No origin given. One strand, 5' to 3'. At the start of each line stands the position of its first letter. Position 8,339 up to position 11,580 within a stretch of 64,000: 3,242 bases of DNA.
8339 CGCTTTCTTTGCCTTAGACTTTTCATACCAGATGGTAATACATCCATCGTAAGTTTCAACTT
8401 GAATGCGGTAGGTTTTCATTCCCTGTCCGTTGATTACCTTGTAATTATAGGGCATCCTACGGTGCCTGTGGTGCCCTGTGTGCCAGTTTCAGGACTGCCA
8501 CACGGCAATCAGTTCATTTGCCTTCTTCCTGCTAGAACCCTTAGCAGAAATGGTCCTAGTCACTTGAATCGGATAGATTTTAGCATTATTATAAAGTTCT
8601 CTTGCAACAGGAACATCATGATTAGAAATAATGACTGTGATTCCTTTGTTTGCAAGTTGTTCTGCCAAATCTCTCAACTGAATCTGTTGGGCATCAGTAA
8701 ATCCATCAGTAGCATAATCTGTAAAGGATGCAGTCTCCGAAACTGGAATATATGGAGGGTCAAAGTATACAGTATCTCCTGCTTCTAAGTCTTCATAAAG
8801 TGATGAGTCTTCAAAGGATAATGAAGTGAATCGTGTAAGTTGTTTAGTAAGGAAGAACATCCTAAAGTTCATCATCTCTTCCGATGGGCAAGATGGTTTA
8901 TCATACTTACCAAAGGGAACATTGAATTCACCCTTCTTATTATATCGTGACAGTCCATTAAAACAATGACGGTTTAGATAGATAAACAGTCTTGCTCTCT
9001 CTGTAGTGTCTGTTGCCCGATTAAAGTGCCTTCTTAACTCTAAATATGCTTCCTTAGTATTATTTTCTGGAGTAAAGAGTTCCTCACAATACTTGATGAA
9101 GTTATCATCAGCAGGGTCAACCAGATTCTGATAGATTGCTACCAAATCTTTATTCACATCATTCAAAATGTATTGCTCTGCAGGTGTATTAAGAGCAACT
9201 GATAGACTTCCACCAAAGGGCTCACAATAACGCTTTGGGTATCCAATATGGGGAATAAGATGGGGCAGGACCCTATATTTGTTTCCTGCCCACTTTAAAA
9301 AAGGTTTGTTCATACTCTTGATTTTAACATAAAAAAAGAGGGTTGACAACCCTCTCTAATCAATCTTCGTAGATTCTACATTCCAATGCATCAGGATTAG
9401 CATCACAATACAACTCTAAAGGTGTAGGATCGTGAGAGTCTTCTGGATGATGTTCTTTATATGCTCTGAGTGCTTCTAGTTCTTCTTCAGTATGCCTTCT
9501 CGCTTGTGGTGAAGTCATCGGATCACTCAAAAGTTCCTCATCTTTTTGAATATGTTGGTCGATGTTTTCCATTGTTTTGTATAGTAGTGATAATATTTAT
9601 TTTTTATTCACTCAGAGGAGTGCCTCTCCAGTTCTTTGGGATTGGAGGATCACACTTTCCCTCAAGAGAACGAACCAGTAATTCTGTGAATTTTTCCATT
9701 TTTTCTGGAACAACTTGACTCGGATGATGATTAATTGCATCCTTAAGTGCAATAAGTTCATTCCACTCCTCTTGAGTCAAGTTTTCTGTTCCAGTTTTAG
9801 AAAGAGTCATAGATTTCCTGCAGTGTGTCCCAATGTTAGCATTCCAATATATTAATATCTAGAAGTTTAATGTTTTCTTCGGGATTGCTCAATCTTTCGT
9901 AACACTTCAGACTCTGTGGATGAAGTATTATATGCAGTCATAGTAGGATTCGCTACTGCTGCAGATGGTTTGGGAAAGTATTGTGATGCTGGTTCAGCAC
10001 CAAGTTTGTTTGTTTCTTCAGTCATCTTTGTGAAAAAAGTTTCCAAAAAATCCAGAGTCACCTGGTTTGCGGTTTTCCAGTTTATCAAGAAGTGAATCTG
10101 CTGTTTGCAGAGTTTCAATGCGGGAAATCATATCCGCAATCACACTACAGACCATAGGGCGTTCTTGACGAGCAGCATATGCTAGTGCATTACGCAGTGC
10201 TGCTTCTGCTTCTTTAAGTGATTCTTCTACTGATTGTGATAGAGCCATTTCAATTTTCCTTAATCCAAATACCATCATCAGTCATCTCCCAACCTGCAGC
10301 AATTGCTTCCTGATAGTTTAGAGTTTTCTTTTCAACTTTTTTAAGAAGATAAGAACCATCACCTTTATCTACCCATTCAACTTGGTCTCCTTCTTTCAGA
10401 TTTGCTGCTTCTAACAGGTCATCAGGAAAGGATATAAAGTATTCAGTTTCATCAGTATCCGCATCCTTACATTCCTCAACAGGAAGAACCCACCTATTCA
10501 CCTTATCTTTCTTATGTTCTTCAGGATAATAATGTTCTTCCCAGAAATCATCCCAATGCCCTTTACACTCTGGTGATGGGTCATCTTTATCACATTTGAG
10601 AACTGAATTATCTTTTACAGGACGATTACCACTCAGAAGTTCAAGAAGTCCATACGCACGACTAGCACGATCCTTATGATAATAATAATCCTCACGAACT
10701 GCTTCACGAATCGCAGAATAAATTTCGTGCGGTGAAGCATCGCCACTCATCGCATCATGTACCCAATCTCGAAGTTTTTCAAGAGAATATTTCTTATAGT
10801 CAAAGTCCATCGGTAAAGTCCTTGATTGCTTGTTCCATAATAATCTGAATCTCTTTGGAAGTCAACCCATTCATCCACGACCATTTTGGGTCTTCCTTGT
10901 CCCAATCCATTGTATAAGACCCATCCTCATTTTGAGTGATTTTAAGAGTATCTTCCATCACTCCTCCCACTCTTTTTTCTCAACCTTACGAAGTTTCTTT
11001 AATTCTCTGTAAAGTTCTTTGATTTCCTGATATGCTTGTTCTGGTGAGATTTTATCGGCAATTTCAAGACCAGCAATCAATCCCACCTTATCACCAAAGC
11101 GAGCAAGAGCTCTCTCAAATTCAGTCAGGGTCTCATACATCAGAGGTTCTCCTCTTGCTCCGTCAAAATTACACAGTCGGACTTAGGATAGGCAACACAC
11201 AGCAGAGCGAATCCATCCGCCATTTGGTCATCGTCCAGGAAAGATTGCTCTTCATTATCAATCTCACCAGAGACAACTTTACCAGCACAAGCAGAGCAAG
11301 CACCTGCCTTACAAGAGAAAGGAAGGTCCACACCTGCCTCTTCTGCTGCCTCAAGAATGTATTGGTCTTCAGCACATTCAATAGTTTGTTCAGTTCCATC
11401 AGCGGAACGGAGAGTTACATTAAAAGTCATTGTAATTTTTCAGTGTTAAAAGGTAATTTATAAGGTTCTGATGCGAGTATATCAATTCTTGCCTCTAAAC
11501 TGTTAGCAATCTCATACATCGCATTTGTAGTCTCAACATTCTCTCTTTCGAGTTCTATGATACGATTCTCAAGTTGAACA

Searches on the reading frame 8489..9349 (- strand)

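Call 55: search_protein_families(library=pfam, proteins=[window:8489-9349:-], max_evalue=0.001)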
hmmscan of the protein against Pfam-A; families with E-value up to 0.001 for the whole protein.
window:8489-9349:- (286 aa): 1 family
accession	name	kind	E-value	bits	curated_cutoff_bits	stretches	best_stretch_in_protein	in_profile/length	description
PF02086.21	MethyltransfD12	-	1.3e-61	208.9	22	1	20-267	1-253/253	D12 class N6 adenine-specific DNA methyltransferase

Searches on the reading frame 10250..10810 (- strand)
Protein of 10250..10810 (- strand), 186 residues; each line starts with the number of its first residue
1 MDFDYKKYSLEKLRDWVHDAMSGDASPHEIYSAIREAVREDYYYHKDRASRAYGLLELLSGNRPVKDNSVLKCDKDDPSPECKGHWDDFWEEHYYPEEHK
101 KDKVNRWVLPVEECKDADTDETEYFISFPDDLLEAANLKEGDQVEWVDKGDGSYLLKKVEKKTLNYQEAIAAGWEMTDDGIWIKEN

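Call 55: search_protein_families(library=pfam, proteins=[window:10250-10810:-], max_evalue=0.001)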
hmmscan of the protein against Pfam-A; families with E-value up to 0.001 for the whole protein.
window:10250-10810:- (186 aa): 1 family
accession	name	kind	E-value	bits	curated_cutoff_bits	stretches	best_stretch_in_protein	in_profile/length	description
PF04014.23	MazE_antitoxin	-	3.5e-05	24.1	24.7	1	129-162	13-46/48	Antidote-toxin recognition MazE, bacterial antitoxin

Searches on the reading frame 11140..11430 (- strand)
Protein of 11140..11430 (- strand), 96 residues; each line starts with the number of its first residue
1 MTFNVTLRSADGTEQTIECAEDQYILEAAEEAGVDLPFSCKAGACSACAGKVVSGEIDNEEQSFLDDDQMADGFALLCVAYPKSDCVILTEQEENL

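Call 65: search_protein_families(library=pfam, proteins=[window:11140-11430:-], max_evalue=0.01)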
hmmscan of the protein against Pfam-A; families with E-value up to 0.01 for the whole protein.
window:11140-11430:- (96 aa): 1 family
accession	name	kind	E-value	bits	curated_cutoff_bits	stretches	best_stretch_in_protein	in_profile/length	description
PF00111.32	Fer2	-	5.7e-24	84.3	21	1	11-83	4-77/77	2Fe-2S iron-sulfur cluster binding domain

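Call 89: find_related_loci(query=window:11140-11430:-, collection=genome_contigs, flank=500)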
Query window:11140-11430:- (96 aa) in genome_contigs; peptide patterns used: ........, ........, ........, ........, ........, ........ (x = any residue, [..] = any of these).
158 stretches matched a pattern; 19 encode a relative of the query (tblastn E <= 1e-3); 19 distinct loci.
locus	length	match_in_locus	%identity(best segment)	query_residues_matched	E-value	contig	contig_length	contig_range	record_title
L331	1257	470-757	79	1-96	1e-53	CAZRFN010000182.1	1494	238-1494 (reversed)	MAG TPA_asm: uncultured Acidibacter sp. isolate SRP193358_co1_528 genome assembly, contig: NODE_279450_length_1494_cov_1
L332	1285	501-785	76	2-96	5e-49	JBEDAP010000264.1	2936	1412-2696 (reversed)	MAG: Bacteroidota bacterium isolate NASQAN2014_035_B_bin.26 scaffold_824889, whole genome shotgun sequence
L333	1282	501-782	64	2-96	2e-38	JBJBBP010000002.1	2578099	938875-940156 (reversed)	MAG: Synechococcus sp. isolate CUG2217 NODE_4_length_2578099_cov_106.436439, whole genome shotgun sequence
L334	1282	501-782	64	2-96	2e-38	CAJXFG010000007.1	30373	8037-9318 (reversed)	MAG TPA_asm: uncultured Synechococcus sp. isolate ERR598949_bin.25_MetaBAT_v2.12.1_MAG genome assembly, contig: NODE_83_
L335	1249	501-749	42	10-92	3e-18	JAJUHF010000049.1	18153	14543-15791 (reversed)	MAG: Anseongella ginsenosidimutans isolate bin57 k141_402006_length_18153_cov_57.1841, whole genome shotgun sequence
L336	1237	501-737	33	11-89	7e-16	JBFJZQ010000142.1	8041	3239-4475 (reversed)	MAG: Oleiphilaceae bacterium isolate Mix_sand19.2022.05.Z.36 k141_2409745_length_8041_cov_5.0000, whole genome shotgun s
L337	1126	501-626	43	14-55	5e-11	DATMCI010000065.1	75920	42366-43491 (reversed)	MAG TPA_asm: Kofleriaceae bacterium isolate SMAG_U13378 k141_123509, whole genome shotgun sequence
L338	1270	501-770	31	4-96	4e-10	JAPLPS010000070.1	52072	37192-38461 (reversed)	MAG: Polaromonas sp. isolate LacPavin_0920_WC12_MAG_62_10 LacPavin_0920_WC12_scaffold_80059, whole genome shotgun sequen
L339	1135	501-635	43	9-55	1e-9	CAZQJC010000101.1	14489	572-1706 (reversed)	MAG TPA_asm: uncultured Myxococcales bacterium isolate binchicken_co200_39 genome assembly, contig: k141_889491, whole g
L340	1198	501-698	35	23-88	1e-9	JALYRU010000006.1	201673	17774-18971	MAG: Pseudomonadota bacterium isolate MDV bin97 SD1455_NODE_6_length_201673_cov_16.721587, whole genome shotgun sequence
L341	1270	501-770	30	4-96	4e-9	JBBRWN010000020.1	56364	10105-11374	MAG: Burkholderiales bacterium isolate La4_maxbin2.330 La4_maxbin2.330_K_2557091_L_56364_cov_67.0256, whole genome shotg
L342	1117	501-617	44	15-53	6e-9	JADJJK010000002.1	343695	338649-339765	MAG: Myxococcales bacterium isolate Ejby_18-Q3-R6-50_BATAC.353 tig00002098-10-3466680, whole genome shotgun sequence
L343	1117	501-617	41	15-53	2e-8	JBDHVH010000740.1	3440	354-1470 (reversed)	MAG: Kofleriaceae bacterium isolate AS-MICRO-OLR.47 NODE_162029_length_3440_cov_4.113588, whole genome shotgun sequence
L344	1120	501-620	40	14-53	2e-8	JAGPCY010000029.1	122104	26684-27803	MAG: Kofleriaceae bacterium isolate Gw_SlAct_bin_340 Gw_SlAct_188_length_122104_cov_36.407806, whole genome shotgun sequ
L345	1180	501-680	37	4-66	2e-8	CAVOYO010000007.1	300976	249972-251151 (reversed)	MAG: uncultured Acidobacteriota bacterium isolate MFD09779.bin.2.31 genome assembly, contig: contig_28781, whole genome 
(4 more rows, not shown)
